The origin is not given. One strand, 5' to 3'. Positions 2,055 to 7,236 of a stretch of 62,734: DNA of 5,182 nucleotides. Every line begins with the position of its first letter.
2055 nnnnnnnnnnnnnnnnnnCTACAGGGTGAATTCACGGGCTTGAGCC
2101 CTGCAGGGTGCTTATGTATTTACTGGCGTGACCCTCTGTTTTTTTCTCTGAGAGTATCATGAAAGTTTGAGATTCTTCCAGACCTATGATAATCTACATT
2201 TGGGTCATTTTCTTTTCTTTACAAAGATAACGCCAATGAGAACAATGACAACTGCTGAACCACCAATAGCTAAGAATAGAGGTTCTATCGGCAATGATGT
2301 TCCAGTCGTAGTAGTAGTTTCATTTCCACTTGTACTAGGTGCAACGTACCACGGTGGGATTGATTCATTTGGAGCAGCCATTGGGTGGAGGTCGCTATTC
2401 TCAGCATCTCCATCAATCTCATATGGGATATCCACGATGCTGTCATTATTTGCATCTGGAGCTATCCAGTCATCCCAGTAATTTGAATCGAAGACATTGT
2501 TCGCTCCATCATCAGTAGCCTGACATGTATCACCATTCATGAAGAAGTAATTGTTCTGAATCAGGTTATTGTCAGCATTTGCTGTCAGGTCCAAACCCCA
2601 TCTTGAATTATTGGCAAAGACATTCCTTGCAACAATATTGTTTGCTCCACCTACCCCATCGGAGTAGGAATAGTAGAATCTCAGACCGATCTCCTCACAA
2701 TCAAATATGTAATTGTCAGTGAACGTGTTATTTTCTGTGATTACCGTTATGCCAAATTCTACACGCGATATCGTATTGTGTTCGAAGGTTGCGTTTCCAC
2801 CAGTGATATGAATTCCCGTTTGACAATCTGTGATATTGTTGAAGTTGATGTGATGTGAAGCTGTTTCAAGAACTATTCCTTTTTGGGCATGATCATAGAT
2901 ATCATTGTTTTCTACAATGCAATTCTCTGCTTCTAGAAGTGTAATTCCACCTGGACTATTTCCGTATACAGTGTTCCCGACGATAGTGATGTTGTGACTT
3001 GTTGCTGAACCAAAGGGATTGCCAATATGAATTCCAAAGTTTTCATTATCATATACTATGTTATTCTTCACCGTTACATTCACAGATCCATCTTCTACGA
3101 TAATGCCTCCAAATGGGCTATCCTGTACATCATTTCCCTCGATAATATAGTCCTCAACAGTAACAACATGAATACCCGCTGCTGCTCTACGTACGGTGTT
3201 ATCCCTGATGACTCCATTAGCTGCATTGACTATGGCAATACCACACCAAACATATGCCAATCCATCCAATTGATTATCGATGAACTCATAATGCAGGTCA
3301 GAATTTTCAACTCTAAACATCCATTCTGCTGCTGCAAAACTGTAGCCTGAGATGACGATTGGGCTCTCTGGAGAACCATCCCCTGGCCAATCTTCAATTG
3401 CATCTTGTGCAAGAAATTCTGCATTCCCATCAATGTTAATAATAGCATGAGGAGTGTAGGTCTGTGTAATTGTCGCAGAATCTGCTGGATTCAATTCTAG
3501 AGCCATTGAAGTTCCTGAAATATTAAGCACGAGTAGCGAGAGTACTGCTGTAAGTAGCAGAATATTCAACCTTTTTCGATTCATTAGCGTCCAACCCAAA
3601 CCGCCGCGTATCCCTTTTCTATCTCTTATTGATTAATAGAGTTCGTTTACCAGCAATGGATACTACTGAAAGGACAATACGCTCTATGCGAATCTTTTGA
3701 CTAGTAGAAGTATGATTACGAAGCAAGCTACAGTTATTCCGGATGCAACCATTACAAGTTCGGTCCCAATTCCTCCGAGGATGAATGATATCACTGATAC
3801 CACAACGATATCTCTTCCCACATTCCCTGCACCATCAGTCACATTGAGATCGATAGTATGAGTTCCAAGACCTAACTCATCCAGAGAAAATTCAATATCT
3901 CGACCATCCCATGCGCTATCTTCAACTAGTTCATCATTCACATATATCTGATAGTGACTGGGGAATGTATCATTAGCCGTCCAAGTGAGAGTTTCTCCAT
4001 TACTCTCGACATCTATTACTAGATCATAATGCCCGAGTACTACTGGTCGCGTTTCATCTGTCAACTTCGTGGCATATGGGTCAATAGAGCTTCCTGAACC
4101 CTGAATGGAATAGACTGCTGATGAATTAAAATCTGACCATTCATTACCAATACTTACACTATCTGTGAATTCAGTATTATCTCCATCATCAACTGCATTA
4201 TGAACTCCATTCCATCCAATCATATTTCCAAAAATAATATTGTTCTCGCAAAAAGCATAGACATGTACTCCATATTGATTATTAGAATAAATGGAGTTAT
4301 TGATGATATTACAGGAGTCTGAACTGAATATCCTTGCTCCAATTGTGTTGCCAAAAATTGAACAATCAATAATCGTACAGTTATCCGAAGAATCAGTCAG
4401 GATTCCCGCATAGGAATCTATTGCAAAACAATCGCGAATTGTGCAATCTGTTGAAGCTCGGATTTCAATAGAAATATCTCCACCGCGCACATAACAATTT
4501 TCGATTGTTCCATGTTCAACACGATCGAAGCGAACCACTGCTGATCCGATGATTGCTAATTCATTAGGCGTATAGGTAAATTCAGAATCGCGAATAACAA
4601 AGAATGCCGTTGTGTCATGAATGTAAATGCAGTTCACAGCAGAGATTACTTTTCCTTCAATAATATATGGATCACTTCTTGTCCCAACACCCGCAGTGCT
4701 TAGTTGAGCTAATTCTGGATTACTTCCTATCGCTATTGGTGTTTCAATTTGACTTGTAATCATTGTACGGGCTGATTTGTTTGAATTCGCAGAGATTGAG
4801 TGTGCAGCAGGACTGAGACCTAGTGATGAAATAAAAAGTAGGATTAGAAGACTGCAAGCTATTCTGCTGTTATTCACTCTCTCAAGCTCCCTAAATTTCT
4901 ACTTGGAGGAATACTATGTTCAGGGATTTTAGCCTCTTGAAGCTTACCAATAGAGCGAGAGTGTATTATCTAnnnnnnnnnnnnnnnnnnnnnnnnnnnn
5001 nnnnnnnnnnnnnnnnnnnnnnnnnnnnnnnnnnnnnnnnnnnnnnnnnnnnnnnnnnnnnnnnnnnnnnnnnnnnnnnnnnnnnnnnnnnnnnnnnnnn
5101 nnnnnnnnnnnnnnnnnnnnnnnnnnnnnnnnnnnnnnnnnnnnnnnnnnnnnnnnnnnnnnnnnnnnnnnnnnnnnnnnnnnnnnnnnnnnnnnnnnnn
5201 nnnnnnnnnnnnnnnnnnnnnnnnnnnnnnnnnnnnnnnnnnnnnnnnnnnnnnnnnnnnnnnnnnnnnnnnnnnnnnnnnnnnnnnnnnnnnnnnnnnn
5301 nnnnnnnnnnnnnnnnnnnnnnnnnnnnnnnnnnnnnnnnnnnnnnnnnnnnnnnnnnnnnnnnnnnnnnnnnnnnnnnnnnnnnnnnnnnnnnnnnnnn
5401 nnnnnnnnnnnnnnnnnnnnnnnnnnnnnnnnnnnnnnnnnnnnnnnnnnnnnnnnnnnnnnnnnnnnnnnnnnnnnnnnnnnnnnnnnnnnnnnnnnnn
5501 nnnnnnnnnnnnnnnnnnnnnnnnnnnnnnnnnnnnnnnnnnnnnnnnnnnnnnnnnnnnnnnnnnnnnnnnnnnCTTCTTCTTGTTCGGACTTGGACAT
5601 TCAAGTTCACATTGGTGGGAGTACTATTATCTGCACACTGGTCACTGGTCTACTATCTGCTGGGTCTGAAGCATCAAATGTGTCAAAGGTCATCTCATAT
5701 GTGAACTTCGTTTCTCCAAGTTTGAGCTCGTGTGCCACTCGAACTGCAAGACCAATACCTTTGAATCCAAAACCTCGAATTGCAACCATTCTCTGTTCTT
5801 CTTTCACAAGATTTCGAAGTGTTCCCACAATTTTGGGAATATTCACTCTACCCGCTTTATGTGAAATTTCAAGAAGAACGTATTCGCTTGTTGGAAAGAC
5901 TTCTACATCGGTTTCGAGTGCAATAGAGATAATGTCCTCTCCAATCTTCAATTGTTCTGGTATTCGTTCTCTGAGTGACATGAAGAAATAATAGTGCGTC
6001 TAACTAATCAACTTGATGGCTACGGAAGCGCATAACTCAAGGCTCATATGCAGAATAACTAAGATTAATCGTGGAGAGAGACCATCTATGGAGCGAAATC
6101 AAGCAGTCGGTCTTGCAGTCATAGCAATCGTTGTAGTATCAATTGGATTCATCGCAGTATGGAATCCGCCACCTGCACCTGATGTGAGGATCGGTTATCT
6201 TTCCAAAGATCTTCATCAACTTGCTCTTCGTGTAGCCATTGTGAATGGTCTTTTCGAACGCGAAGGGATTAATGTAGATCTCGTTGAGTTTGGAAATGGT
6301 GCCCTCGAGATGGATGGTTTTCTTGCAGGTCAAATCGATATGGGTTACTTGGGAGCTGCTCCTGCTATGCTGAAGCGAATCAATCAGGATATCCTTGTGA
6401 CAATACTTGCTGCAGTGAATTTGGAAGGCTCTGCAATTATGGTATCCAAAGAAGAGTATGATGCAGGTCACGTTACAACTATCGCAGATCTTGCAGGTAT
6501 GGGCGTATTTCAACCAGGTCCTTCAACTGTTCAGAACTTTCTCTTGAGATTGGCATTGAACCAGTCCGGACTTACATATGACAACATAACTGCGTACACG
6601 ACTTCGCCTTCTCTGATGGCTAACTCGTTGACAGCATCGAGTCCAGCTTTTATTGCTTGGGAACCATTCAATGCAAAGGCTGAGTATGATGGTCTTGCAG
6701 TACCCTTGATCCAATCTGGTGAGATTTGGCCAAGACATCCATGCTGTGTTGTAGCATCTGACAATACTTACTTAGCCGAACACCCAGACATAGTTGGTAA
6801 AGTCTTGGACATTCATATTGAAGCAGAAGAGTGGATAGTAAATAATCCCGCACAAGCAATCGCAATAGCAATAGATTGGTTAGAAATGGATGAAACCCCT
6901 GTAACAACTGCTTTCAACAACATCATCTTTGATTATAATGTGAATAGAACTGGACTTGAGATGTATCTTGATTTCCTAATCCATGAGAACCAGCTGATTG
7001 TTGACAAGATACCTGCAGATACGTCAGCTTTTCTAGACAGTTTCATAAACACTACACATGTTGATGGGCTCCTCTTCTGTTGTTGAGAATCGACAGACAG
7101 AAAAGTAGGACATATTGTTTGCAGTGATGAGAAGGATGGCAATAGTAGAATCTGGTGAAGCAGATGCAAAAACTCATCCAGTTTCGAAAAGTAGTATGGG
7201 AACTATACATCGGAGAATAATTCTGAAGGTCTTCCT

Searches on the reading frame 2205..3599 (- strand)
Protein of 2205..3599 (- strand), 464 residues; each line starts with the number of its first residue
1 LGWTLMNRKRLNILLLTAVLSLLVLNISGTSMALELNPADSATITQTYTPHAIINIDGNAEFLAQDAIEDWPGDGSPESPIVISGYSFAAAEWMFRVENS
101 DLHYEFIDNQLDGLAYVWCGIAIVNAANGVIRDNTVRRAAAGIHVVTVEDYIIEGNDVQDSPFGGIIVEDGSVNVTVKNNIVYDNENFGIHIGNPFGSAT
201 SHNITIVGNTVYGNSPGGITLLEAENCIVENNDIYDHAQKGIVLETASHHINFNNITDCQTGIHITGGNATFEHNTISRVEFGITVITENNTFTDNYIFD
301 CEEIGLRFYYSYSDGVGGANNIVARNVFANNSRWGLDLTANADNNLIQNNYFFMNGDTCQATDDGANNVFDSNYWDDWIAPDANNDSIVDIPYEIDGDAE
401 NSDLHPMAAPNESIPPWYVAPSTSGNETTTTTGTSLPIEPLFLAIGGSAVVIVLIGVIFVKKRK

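Call 64: search_protein_families(library=pfam, proteins=[window:2205-3599:-], max_evalue=0.00001)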
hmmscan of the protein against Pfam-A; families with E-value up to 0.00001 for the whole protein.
window:2205-3599:- (464 aa): 2 families
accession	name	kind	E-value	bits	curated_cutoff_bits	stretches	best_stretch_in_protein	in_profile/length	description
PF13229.12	Beta_helix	-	3.3e-27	95.5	25.9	2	218-373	2-156/158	Right handed beta helix region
PF05048.19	NosD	-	1.5e-23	83.8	23.6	2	200-299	67-170/212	Periplasmic copper-binding protein (NosD)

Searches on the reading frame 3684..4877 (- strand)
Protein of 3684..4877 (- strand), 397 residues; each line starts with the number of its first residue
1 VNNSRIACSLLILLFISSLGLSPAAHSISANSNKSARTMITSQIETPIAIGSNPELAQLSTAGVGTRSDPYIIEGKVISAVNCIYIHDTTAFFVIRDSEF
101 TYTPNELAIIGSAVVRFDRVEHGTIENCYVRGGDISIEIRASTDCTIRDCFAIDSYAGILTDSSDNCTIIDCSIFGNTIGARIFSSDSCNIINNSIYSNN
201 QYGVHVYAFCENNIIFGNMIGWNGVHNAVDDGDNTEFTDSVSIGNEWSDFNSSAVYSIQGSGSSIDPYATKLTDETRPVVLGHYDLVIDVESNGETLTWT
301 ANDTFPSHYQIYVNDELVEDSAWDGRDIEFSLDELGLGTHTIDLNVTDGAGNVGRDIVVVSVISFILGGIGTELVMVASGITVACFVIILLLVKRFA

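Call 64: search_protein_families(library=pfam, proteins=[window:3684-4877:-], max_evalue=0.00001)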
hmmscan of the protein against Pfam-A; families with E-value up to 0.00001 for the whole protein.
window:3684-4877:- (397 aa): 2 families
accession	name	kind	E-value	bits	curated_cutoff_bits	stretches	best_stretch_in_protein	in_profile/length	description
PF05048.19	NosD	-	1.5e-13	51.1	23.6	1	78-251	26-211/212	Periplasmic copper-binding protein (NosD)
PF13229.12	Beta_helix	-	2.9e-12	46.9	25.9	1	83-225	2-142/158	Right handed beta helix region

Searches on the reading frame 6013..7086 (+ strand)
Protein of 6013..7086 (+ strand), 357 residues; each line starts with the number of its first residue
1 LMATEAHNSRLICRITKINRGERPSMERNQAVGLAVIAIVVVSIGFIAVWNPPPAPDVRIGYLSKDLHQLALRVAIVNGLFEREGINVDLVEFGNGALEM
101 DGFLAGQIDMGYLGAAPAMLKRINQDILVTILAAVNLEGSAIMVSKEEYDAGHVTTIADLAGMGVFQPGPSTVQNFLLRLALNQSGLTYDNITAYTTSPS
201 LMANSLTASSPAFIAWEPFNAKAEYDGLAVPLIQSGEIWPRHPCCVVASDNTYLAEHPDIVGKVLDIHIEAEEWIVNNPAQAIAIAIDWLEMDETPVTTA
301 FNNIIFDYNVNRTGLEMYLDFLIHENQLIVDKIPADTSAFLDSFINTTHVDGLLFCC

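Call 64: search_protein_families(library=pfam, proteins=[window:6013-7086:+], max_evalue=0.00001)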
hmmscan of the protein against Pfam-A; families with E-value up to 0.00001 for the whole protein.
window:6013-7086:+ (357 aa): 3 families
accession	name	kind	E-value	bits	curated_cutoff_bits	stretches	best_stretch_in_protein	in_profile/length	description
PF13379.11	NMT1_2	-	1.6e-30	107.2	24.7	1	52-283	2-246/252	NMT1-like family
PF09084.16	NMT1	-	2e-14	54.5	20.5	1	73-282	8-216/216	NMT1/THI5 like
PF04069.17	OpuAC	-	2e-06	28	21.2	1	65-265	8-223/257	Substrate binding domain of ABC-type glycine betaine transport system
